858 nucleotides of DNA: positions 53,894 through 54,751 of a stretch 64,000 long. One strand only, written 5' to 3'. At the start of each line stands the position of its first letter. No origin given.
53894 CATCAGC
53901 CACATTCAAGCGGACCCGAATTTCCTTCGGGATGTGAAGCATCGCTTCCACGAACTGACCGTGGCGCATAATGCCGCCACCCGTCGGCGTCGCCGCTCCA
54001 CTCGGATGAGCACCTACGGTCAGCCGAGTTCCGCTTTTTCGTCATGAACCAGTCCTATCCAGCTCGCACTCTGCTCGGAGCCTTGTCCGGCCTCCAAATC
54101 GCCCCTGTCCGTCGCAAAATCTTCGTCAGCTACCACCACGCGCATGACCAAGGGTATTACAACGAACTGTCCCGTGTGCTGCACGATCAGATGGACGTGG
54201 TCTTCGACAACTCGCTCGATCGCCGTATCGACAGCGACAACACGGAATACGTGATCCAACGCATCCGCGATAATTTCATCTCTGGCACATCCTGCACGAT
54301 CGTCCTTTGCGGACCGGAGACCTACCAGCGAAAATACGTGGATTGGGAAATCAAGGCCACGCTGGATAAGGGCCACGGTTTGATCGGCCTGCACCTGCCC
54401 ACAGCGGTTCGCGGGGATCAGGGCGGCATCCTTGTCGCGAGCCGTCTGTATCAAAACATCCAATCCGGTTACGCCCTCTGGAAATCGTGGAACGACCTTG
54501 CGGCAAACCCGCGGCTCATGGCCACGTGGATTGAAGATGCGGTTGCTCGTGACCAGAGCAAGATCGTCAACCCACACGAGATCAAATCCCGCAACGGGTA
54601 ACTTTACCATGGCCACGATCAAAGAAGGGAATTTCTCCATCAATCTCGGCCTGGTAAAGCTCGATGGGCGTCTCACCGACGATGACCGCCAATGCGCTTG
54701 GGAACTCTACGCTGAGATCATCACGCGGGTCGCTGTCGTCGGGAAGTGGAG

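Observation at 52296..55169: Five-gene cassette (RHH-PIN, AlbA_2/Schlafen-like, ThsB-like TIR, helical unknown) embedded between PglZ and the methyltransferase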

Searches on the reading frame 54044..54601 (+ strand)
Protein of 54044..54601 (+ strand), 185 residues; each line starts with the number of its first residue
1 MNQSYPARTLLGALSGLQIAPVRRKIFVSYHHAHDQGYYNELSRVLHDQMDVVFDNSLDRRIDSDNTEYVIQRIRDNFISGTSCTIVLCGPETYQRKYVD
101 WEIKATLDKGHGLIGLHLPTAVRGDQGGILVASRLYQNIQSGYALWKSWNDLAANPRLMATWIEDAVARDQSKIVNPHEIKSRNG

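Call 5: search_protein_families(library=pfam, proteins=[window:54044-54601:+], max_evalue=0.1)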
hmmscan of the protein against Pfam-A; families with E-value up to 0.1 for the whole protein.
window:54044-54601:+ (185 aa): 2 families
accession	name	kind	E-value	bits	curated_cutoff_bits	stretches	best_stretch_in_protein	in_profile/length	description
PF08937.16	ThsB_TIR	-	2.5e-24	86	21.2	1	27-121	1-98/100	Thoeris protein ThsB, TIR-like domain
PF13676.11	TIR_2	-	9.5e-05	23.3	28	1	26-119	1-92/122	TIR domain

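Call 6: search_protein_families(library=padloc, proteins=[window:54044-54601:+], max_evalue=0.1)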
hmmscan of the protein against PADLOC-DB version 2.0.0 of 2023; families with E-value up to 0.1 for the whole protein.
window:54044-54601:+ (185 aa): 9 families
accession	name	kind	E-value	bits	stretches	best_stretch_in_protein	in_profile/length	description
PDLC04688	PDC-M50B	-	1.1e-14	53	1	23-118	2-100/162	-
PDLC00431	ThsB1|ThsB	-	8.2e-14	50.3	1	23-120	2-101/162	TIR-like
PDLC00433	ThsB1|ThsB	-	2.3e-11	42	1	23-118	2-96/164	TIR-like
PDLC00418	ThsB1|ThsB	-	2.8e-11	41.5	1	23-117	4-99/155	TIR-like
PDLC00428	ThsB1|ThsB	-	4.7e-06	25.1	1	24-107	3-101/219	TIR-like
PDLC00429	ThsB1|ThsB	-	5.8e-05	21.2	1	23-118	4-102/167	TIR-like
PDLC00438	ThsB1|ThsB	-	0.0002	19.4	1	24-97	3-74/206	TIR-like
PDLC00436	ThsB1|ThsB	-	0.00043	17.8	1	23-103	35-113/183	TIR-like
PDLC02012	SAVED5--SAVED_TIR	-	0.0019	15.4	1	24-109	14-94/404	-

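Call 8: search_protein_families(library=ncbifam, proteins=[window:54044-54601:+], max_evalue=0.01)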
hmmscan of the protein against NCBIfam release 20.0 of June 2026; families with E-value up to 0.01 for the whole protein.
window:54044-54601:+ (185 aa): 0 families

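Call 95: search_solved_structures(query=window:54044-54601:+, max_evalue=0.01)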
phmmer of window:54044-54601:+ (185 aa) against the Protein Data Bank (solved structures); distinct sequences matched with E-value up to 0.01: 3.
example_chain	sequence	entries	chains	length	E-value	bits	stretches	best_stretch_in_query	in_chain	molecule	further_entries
6lhy_A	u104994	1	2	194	1e-07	34.9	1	44-123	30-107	DUF1863 domain-containing protein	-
9b7d_A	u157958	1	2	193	1e-07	34.9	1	45-123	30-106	Putative cyclic ADP-D-ribose synthase ThsB1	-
8wcf_A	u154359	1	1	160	6.7e-06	28.9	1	22-119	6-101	Molecular chaperone Tir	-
